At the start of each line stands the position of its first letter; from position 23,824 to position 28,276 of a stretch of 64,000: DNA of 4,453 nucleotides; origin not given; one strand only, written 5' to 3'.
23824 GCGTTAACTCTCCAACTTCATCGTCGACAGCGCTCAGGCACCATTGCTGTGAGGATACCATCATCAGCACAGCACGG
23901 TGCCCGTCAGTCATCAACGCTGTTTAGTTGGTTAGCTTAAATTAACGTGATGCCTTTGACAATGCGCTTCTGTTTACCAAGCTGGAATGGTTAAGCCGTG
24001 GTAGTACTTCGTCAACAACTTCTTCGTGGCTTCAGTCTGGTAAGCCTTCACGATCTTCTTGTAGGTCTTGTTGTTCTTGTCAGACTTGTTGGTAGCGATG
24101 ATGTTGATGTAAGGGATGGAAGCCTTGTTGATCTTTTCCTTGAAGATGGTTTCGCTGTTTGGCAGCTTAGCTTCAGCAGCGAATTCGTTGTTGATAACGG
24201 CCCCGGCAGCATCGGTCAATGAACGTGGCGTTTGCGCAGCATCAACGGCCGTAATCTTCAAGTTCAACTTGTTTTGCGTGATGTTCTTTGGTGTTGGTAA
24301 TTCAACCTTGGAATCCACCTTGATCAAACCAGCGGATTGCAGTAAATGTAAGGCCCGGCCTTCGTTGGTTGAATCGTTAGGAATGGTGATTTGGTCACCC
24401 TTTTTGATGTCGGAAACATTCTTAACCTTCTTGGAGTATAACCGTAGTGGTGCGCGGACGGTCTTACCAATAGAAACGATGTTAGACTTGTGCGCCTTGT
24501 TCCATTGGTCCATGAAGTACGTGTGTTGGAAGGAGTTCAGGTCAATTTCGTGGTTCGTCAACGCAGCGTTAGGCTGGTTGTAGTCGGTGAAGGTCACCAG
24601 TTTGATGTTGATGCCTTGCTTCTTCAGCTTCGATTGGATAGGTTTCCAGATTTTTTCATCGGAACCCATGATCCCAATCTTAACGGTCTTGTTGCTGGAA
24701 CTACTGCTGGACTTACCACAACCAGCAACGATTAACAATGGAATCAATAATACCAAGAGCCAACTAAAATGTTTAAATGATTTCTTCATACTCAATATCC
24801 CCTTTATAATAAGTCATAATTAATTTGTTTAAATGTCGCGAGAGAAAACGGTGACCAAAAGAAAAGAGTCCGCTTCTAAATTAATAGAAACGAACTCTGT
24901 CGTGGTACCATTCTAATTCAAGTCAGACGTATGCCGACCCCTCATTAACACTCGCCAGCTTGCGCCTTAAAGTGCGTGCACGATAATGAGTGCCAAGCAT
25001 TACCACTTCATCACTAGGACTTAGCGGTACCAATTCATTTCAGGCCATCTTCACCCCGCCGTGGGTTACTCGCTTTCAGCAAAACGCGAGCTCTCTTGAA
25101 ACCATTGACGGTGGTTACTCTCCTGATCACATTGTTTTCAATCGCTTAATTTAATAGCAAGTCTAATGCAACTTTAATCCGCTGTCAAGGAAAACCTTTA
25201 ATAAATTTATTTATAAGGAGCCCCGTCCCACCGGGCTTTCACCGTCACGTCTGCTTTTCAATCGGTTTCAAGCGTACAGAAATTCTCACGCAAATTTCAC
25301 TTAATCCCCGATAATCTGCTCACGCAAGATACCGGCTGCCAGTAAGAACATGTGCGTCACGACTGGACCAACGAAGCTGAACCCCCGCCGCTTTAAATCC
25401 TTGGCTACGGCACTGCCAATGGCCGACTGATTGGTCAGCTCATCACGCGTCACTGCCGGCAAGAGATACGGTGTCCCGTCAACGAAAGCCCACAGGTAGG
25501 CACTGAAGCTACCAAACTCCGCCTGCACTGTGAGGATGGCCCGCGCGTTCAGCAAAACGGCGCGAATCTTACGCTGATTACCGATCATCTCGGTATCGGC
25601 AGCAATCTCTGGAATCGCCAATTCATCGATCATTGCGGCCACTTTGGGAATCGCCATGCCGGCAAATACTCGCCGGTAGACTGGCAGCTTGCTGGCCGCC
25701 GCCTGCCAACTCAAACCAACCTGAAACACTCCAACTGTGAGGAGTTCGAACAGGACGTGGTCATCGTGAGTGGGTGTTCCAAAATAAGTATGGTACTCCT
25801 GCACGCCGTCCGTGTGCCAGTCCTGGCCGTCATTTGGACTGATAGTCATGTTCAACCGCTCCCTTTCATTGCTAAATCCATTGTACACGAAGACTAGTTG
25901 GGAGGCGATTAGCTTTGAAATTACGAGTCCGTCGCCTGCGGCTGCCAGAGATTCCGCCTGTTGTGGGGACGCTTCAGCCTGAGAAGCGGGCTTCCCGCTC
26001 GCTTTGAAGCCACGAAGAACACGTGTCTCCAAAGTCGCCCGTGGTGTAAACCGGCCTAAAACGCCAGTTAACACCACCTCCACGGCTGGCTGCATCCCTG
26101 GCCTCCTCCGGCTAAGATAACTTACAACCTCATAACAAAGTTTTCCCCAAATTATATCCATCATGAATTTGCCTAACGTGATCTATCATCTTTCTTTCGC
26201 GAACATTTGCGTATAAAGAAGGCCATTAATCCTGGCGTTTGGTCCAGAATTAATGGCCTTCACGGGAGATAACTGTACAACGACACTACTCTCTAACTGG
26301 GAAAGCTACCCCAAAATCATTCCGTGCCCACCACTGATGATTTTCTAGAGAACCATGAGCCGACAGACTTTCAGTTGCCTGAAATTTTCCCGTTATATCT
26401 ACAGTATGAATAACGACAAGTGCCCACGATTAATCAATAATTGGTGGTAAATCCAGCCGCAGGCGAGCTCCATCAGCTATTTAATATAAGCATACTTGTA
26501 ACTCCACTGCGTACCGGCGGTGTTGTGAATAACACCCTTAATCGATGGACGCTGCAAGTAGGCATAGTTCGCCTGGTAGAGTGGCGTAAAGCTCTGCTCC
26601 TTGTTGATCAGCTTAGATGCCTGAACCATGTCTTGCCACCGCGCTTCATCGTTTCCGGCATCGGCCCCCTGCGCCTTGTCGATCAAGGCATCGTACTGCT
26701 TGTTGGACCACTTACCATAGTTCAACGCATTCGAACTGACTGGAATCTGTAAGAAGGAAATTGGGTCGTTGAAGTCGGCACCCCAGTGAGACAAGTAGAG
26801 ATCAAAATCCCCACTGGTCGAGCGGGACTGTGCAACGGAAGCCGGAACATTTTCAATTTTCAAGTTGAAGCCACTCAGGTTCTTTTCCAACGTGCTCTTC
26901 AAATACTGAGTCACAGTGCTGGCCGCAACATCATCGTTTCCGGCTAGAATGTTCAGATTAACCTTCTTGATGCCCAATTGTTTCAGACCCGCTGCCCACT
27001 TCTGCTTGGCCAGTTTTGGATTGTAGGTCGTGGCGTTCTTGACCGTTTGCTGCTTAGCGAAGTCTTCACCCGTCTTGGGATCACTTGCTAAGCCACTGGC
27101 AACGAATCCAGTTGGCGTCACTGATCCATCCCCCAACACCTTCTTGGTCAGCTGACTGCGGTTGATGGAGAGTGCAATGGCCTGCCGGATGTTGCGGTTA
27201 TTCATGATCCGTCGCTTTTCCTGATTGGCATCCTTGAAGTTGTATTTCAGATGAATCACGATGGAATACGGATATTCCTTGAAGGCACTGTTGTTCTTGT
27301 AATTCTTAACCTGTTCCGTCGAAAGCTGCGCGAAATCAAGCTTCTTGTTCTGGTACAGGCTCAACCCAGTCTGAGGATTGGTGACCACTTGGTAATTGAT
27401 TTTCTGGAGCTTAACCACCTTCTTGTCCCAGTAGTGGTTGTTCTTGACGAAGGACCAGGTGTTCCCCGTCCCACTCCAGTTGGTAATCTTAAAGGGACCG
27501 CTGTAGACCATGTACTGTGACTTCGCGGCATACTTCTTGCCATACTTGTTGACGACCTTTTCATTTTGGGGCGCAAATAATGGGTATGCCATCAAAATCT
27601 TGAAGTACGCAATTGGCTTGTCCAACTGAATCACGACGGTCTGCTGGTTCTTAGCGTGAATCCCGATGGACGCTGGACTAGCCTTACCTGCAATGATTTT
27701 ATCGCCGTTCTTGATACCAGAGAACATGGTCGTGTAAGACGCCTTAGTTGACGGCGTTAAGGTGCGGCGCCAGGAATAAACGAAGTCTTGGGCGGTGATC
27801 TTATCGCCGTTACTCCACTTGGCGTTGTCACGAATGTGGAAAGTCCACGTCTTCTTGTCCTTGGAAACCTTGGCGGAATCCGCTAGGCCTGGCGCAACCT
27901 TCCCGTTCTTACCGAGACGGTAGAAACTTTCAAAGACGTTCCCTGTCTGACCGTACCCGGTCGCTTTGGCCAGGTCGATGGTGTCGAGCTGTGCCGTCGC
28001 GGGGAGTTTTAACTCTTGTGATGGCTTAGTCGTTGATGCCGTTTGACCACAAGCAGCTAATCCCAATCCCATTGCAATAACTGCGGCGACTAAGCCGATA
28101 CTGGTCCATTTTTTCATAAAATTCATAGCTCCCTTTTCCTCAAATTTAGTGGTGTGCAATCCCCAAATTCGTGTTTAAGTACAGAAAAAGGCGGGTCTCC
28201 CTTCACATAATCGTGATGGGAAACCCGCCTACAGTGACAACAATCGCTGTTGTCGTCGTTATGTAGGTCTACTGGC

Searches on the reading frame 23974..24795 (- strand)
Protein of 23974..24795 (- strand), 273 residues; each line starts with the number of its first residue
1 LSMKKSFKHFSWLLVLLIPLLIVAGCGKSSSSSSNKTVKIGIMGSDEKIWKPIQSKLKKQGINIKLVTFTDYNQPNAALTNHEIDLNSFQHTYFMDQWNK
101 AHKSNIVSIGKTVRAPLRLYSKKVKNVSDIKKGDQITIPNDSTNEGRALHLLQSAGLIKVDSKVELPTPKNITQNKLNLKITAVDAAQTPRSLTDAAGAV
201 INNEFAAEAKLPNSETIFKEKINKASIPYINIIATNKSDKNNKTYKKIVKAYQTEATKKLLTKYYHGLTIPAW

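Call 29: search_protein_families(library=ncbifam, proteins=[window:23974-24795:-])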
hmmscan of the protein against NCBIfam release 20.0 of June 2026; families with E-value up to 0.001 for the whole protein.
window:23974-24795:- (273 aa): 3 families
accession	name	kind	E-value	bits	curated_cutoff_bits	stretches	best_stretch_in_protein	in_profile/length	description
NF008285.0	PRK11063.1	subfamily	1.2e-59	201.9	374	1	4-273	2-271/271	methionine ABC transporter substrate-binding lipoprotein MetQ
TIGR00363.1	TIGR00363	subfamily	1.3e-56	192.1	228.85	1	19-273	3-258/258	MetQ/NlpA family lipoprotein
NF007364.1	PRK09861.1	equivalog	9.5e-48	163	487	1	9-273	7-272/272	lipoprotein NlpA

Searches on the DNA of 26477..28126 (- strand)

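Call 14: search_rna_families(sources=[L030, L031, L032, L034, L036, L037, L038, L039, L042, L043, L022, L026, L041, L047, L068, L050, L056], threshold=gathering)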
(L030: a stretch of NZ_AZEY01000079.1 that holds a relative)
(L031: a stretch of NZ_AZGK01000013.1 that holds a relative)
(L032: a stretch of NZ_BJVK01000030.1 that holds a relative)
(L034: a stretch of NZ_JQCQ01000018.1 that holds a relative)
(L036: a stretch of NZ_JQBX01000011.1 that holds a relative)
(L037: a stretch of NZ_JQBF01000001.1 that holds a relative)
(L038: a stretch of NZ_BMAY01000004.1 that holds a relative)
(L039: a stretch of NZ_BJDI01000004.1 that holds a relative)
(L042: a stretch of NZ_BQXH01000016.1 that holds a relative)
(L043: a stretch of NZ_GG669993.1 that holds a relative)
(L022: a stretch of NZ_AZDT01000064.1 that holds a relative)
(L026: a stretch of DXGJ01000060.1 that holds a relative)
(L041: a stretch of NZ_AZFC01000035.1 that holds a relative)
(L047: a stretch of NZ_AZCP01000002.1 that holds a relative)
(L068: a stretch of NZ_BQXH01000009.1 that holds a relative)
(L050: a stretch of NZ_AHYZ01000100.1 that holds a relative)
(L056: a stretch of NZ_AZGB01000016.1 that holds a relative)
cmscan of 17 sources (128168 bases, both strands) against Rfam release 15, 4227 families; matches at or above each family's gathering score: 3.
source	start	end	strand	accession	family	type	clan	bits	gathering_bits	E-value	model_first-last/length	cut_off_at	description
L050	2652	2888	+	RF00230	T-box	Cis-reg; leader;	-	93.9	93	5.7e-19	1-219/219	no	T-box leader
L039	7034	7105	-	RF00005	tRNA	Gene; tRNA;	CL00001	58.6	29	8.5e-10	1-71/71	no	tRNA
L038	5592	5664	-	RF00005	tRNA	Gene; tRNA;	CL00001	56.6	29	3.2e-09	1-71/71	no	tRNA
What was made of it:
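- On Any curated Rfam 15 family (riboswitches, known leaders): No hit in the leaders of orthologous loci (call 14).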

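Call 40: search_rna_families(source=L050, start=2550, end=3050, threshold=gathering, show_alignments=1)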
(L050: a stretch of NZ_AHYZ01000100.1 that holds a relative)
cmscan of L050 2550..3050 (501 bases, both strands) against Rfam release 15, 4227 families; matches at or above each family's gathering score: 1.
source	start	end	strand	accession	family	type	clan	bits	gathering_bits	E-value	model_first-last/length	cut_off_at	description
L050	2652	2888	+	RF00230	T-box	Cis-reg; leader;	-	93.9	93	2.2e-21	1-219/219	no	T-box leader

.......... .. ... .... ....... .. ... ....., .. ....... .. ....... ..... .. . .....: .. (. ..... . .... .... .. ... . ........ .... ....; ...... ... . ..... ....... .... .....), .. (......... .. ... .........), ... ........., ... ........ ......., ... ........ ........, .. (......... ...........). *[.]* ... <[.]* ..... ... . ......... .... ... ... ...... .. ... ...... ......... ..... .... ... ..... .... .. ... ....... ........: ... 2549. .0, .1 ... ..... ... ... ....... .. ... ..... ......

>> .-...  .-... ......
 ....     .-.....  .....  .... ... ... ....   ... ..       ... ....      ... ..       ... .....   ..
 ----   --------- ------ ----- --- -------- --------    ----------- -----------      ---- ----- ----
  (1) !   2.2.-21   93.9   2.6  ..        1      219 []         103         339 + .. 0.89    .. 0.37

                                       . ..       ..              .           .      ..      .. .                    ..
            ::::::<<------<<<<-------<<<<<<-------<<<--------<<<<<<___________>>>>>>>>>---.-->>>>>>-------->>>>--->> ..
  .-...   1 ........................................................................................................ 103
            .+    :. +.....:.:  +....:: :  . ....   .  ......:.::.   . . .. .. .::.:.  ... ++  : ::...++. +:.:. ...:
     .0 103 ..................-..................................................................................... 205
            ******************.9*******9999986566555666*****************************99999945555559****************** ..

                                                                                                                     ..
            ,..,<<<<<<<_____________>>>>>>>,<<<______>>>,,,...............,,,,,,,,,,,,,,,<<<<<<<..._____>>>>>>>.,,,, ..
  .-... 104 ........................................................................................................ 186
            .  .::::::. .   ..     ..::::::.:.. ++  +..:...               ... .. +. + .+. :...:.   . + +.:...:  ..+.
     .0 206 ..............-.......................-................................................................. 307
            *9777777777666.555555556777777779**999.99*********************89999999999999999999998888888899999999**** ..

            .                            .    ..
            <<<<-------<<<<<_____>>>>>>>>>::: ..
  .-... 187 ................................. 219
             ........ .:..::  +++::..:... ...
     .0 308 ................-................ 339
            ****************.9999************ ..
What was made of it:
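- An OppA paralogue in Liquorilactobacillus vini is under a Met-specifier T-box (call 40), so amino-acid-specific control of OppA paralogues occurs in this family.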
